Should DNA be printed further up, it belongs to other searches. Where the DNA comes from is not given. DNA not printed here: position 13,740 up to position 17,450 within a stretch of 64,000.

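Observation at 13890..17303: Single 1137-aa GT2-GT4-GT2 glycosyltransferase with helical C-terminal tail, next to the Wzm/Wzt system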

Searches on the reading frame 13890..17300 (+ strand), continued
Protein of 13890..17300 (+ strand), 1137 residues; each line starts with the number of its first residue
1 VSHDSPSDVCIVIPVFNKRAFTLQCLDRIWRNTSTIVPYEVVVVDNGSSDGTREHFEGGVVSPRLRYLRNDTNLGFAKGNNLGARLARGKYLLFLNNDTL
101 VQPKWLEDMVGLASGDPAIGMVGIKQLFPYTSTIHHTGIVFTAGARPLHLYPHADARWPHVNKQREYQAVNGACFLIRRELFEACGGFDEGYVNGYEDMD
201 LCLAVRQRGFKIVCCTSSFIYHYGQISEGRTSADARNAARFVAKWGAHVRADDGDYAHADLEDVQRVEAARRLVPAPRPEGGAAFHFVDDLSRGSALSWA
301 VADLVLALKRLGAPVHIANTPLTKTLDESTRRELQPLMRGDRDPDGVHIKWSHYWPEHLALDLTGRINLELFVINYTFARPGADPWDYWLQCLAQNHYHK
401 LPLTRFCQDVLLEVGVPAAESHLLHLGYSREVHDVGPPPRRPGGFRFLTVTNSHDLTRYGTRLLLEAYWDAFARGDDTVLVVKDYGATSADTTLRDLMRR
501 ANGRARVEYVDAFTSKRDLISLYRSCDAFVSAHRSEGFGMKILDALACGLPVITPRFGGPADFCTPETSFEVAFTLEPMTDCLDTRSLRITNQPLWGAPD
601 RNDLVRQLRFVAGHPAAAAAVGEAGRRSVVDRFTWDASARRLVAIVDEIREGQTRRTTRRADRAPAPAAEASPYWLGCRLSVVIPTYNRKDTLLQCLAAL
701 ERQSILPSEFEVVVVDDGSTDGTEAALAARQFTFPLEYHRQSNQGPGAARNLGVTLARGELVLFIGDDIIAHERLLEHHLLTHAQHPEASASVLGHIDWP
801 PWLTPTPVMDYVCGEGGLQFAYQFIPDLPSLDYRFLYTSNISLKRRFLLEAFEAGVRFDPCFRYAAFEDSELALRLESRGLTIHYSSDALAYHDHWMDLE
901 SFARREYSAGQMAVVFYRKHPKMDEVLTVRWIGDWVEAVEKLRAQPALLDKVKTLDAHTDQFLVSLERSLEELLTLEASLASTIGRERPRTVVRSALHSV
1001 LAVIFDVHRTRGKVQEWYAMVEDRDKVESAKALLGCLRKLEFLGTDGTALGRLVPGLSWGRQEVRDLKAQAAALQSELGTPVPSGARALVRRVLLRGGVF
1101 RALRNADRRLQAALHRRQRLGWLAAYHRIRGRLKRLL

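Call 16: find_encoding_contigs(protein=P0072, flank=10000, max_places=1)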
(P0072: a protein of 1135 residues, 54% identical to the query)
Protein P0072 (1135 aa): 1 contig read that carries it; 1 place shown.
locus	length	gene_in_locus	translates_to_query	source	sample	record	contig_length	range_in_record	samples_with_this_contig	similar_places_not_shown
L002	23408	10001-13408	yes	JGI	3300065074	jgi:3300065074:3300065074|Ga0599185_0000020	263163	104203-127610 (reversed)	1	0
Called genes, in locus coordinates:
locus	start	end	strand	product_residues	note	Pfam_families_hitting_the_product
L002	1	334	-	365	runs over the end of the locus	PF00070:Pyr_redox (faint), PF00890:FAD_binding_2 (weak), PF01266:DAO, PF13450:NAD_binding_8 (weak)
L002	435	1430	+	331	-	PF01370:Epimerase, PF04321:RmlD_sub_bind, PF16363:GDP_Man_Dehyd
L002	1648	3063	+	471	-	PF01839:FG-GAP (faint), PF13517:FG-GAP_3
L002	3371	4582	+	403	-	-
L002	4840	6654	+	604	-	PF01839:FG-GAP (faint), PF11999:Ice_binding, PF13517:FG-GAP_3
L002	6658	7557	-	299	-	PF00535:Glycos_transf_2, PF13641:Glyco_tranf_2_3, PF13632:Glyco_trans_2_3 (weak)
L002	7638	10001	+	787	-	PF00535:Glycos_transf_2, PF13632:Glyco_trans_2_3 (faint), PF00535:Glycos_transf_2, PF10111:Glyco_tranf_2_2 (weak), PF13641:Glyco_tranf_2_3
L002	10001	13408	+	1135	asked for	PF00535:Glycos_transf_2, PF10111:Glyco_tranf_2_2, PF13641:Glyco_tranf_2_3, PF20706:GT4-conflict, PF00534:Glycos_transf_1, PF13692:Glyco_trans_1_4, PF00535:Glycos_transf_2, PF10111:Glyco_tranf_2_2, +3 more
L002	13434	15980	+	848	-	-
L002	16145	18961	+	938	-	-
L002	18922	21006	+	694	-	PF01839:FG-GAP (faint), PF13517:FG-GAP_3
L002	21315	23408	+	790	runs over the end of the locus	PF01839:FG-GAP (faint), PF13517:FG-GAP_3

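Call 17: find_encoding_contigs(protein=P0036, flank=10000, max_places=1)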
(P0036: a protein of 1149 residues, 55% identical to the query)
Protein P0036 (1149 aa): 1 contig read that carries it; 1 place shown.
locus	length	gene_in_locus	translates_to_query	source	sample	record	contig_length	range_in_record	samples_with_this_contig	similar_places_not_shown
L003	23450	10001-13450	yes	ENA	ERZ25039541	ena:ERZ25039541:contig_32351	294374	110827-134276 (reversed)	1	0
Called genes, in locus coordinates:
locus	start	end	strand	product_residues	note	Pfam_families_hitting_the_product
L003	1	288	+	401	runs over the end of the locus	PF01839:FG-GAP (faint), PF13517:FG-GAP_3 (weak)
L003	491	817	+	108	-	-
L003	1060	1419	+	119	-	-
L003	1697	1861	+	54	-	-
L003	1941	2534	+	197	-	PF00005:ABC_tran, PF13304:AAA_21 (faint)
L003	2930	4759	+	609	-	PF13578:Methyltransf_24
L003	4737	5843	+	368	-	PF13692:Glyco_trans_1_4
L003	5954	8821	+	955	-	PF13229:Beta_helix (faint), PF01839:FG-GAP (faint), PF13517:FG-GAP_3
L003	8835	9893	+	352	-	PF05050:Methyltransf_21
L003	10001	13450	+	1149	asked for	PF00535:Glycos_transf_2, PF10111:Glyco_tranf_2_2, PF13641:Glyco_tranf_2_3, PF20706:GT4-conflict, PF00534:Glycos_transf_1, PF13692:Glyco_trans_1_4, PF00535:Glycos_transf_2, PF10111:Glyco_tranf_2_2, +3 more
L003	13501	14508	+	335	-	PF00535:Glycos_transf_2, PF13641:Glyco_tranf_2_3, PF13632:Glyco_trans_2_3, PF02709:Glyco_transf_7C (weak)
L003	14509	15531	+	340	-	PF01073:3Beta_HSD, PF01370:Epimerase, PF02719:Polysacc_synt_2, PF04321:RmlD_sub_bind, PF05368:NmrA (weak), PF07993:NAD_binding_4, PF13460:NAD_binding_10, PF16363:GDP_Man_Dehyd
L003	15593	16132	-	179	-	PF00908:dTDP_sugar_isom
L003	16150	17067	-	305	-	PF00483:NTP_transferase, PF12804:NTP_transf_3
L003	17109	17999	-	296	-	PF01370:Epimerase, PF02719:Polysacc_synt_2 (faint), PF04321:RmlD_sub_bind, PF16363:GDP_Man_Dehyd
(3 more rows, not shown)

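Call 18: find_encoding_contigs(protein=P0015, flank=10000, max_places=1)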
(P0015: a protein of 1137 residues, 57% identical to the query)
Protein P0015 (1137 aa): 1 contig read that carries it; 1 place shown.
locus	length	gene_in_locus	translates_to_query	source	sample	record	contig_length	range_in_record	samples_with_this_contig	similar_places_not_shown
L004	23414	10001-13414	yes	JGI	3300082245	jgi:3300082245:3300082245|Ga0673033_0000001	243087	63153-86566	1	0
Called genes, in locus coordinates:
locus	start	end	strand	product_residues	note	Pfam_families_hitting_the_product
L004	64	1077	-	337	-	PF00535:Glycos_transf_2, PF10111:Glyco_tranf_2_2 (weak), PF13641:Glyco_tranf_2_3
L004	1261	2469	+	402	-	-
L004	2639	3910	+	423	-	PF01061:ABC2_membrane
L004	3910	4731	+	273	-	PF00005:ABC_tran, PF13304:AAA_21 (faint)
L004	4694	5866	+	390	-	PF13578:Methyltransf_24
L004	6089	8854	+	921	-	PF13229:Beta_helix, PF01839:FG-GAP (faint), PF13517:FG-GAP_3 (weak)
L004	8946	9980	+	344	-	PF05050:Methyltransf_21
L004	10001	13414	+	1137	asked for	PF00535:Glycos_transf_2, PF10111:Glyco_tranf_2_2, PF13641:Glyco_tranf_2_3, PF20706:GT4-conflict, PF00534:Glycos_transf_1, PF13692:Glyco_trans_1_4, PF00535:Glycos_transf_2, PF10111:Glyco_tranf_2_2, +3 more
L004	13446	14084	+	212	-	PF13489:Methyltransf_23, PF08241:Methyltransf_11, PF08242:Methyltransf_12, PF13649:Methyltransf_25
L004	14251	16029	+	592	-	PF04151:PPC (faint), PF01839:FG-GAP (faint), PF13517:FG-GAP_3 (weak)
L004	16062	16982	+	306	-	PF00535:Glycos_transf_2, PF13641:Glyco_tranf_2_3, PF13632:Glyco_trans_2_3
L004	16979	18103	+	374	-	PF00890:FAD_binding_2 (weak), PF01266:DAO, PF07992:Pyr_redox_2 (faint), PF13450:NAD_binding_8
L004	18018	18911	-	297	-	PF01370:Epimerase, PF04321:RmlD_sub_bind, PF02719:Polysacc_synt_2 (weak), PF16363:GDP_Man_Dehyd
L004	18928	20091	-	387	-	PF01041:DegT_DnrJ_EryC1, PF01212:Beta_elim_lyase (weak)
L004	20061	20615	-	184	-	-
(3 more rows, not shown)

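Call 19: find_encoding_contigs(protein=P0001, flank=10000, max_places=1)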
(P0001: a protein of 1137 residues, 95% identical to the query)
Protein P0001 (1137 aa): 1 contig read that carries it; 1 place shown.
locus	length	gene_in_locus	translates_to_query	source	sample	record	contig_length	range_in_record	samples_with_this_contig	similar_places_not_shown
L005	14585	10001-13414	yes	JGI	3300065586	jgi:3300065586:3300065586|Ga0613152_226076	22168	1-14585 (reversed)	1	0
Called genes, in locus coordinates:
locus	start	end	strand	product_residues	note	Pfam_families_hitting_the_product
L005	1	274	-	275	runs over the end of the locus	PF13489:Methyltransf_23, PF08003:Methyltransf_9, PF13847:Methyltransf_31 (weak), PF08241:Methyltransf_11 (weak), PF08242:Methyltransf_12 (weak), PF13649:Methyltransf_25 (weak)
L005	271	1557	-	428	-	PF00005:ABC_tran, PF13304:AAA_21 (faint), PF14524:Wzt_C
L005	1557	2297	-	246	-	PF01061:ABC2_membrane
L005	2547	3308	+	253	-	PF13489:Methyltransf_23, PF08003:Methyltransf_9, PF08241:Methyltransf_11, PF08242:Methyltransf_12 (weak), PF13649:Methyltransf_25, PF13847:Methyltransf_31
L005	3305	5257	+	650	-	PF04932:Wzy_C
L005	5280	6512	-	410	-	PF13489:Methyltransf_23, PF08241:Methyltransf_11, PF08242:Methyltransf_12 (weak), PF13649:Methyltransf_25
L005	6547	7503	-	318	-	PF05721:PhyH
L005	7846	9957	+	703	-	PF00082:Peptidase_S8, PF01839:FG-GAP (faint), PF13517:FG-GAP_3 (weak)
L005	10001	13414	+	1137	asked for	PF00535:Glycos_transf_2, PF10111:Glyco_tranf_2_2, PF13641:Glyco_tranf_2_3, PF20706:GT4-conflict, PF00534:Glycos_transf_1, PF13692:Glyco_trans_1_4, PF13524:Glyco_trans_1_2, PF00535:Glycos_transf_2, +3 more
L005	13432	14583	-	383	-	?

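Call 34: find_encoding_contigs(protein=P0010, flank=10000, max_places=1)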
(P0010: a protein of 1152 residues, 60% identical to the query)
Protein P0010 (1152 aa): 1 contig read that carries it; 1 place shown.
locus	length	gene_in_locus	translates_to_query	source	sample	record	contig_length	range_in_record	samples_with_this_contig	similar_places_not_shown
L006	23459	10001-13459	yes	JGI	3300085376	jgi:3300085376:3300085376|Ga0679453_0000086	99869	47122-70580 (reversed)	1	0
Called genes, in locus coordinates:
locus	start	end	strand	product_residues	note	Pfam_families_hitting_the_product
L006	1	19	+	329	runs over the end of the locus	PF04321:RmlD_sub_bind, PF01073:3Beta_HSD (faint), PF01370:Epimerase, PF02719:Polysacc_synt_2 (faint), PF16363:GDP_Man_Dehyd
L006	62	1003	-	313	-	PF00535:Glycos_transf_2, PF13641:Glyco_tranf_2_3, PF13632:Glyco_trans_2_3, PF02709:Glyco_transf_7C (faint)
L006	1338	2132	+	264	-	PF01061:ABC2_membrane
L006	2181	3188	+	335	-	PF02475:TRM5-TYW2_MTfase (weak), PF05050:Methyltransf_21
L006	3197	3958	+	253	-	PF06325:PrmA (weak), PF13489:Methyltransf_23, PF08003:Methyltransf_9, PF08241:Methyltransf_11, PF08242:Methyltransf_12, PF13649:Methyltransf_25, PF13847:Methyltransf_31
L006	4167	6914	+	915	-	PF01839:FG-GAP (faint), PF13517:FG-GAP_3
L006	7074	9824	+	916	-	PF01839:FG-GAP (faint), PF13517:FG-GAP_3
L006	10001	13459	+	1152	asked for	PF00535:Glycos_transf_2, PF10111:Glyco_tranf_2_2, PF13641:Glyco_tranf_2_3, PF20706:GT4-conflict, PF00534:Glycos_transf_1, PF13692:Glyco_trans_1_4, PF13641:Glyco_tranf_2_3, PF00535:Glycos_transf_2, +2 more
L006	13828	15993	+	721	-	PF01839:FG-GAP (faint), PF00082:Peptidase_S8, PF13517:FG-GAP_3 (weak)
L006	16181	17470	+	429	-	PF00005:ABC_tran, PF14524:Wzt_C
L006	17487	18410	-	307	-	PF05401:NodS (weak), PF13489:Methyltransf_23, PF13649:Methyltransf_25, PF13847:Methyltransf_31, PF08241:Methyltransf_11, PF08242:Methyltransf_12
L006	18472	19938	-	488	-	PF00535:Glycos_transf_2, PF13641:Glyco_tranf_2_3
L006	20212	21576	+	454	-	PF05401:NodS (weak), PF07021:MetW, PF13489:Methyltransf_23, PF02353:CMAS (faint), PF13847:Methyltransf_31, PF08241:Methyltransf_11, PF08242:Methyltransf_12, PF13649:Methyltransf_25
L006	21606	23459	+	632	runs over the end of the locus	PF13641:Glyco_tranf_2_3 (weak), PF00535:Glycos_transf_2 (weak), PF13692:Glyco_trans_1_4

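Call 35: find_encoding_contigs(protein=P0120, flank=10000, max_places=1)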
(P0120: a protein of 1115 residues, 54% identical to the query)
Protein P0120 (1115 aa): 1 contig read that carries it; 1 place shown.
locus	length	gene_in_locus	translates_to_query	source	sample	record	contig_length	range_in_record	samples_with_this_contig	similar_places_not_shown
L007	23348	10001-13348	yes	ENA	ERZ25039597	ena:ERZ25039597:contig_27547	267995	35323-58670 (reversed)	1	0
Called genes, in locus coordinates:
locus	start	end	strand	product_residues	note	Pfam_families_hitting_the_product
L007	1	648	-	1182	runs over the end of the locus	PF14524:Wzt_C, PF01209:Ubie_methyltran (faint), PF08241:Methyltransf_11, PF08242:Methyltransf_12, PF13489:Methyltransf_23, PF13649:Methyltransf_25, PF13847:Methyltransf_31, PF13692:Glyco_trans_1_4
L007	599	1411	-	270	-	PF00005:ABC_tran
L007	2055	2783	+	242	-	-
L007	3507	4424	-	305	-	PF13489:Methyltransf_23, PF08241:Methyltransf_11, PF08242:Methyltransf_12, PF13649:Methyltransf_25, PF13847:Methyltransf_31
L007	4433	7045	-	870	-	PF00884:Sulfatase (weak)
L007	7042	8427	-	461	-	-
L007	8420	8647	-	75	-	-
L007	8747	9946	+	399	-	PF13472:Lipase_GDSL_2 (faint)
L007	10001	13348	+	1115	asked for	PF00535:Glycos_transf_2, PF10111:Glyco_tranf_2_2, PF13641:Glyco_tranf_2_3, PF20706:GT4-conflict, PF00534:Glycos_transf_1, PF13692:Glyco_trans_1_4, PF13524:Glyco_trans_1_2, PF00535:Glycos_transf_2, +3 more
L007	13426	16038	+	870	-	PF02415:Chlam_PMP (faint)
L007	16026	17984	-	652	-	-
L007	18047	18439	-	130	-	PF01850:PIN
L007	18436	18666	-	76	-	PF22513:FitA-like_RHH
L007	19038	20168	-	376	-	PF02350:Epimerase_2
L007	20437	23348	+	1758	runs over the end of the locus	PF00041:fn3 (faint), PF13385:Laminin_G_3, PF18998:Flg_new_2, PF13385:Laminin_G_3, PF16656:Pur_ac_phosph_N, PF18998:Flg_new_2, PF17957:Big_7, PF13385:Laminin_G_3, +4 more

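Call 36: find_encoding_contigs(protein=P0095, flank=10000, max_places=1)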
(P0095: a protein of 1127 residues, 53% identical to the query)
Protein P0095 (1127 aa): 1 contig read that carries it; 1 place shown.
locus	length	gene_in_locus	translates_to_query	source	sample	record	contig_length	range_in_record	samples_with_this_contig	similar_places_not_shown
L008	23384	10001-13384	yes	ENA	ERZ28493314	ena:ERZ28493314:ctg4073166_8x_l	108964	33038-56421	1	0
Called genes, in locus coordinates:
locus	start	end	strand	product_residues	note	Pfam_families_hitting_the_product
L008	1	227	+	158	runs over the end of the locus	PF01668:SmpB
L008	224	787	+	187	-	-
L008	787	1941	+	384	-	PF00155:Aminotran_1_2 (faint), PF01041:DegT_DnrJ_EryC1, PF00266:Aminotran_5 (weak)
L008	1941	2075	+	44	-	-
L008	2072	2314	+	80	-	-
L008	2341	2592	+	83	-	-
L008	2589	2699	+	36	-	-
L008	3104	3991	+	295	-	PF01370:Epimerase, PF04321:RmlD_sub_bind, PF16363:GDP_Man_Dehyd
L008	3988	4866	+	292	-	PF00483:NTP_transferase, PF12804:NTP_transf_3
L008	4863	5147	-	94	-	-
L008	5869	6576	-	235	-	PF00070:Pyr_redox (faint), PF00890:FAD_binding_2 (weak), PF01266:DAO, PF01494:FAD_binding_3 (faint), PF03486:HI0933_like (faint), PF12831:FAD_oxidored (weak), PF13450:NAD_binding_8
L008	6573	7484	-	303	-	PF00535:Glycos_transf_2, PF13641:Glyco_tranf_2_3, PF13632:Glyco_trans_2_3 (faint)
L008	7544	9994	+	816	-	PF00535:Glycos_transf_2, PF10111:Glyco_tranf_2_2 (weak), PF13641:Glyco_tranf_2_3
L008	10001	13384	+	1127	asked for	PF00535:Glycos_transf_2, PF10111:Glyco_tranf_2_2, PF13641:Glyco_tranf_2_3, PF20706:GT4-conflict, PF00534:Glycos_transf_1, PF13692:Glyco_trans_1_4, PF00535:Glycos_transf_2, PF10111:Glyco_tranf_2_2, +2 more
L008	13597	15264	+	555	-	PF01095:Pectinesterase (weak), PF05048:NosD (faint), PF13229:Beta_helix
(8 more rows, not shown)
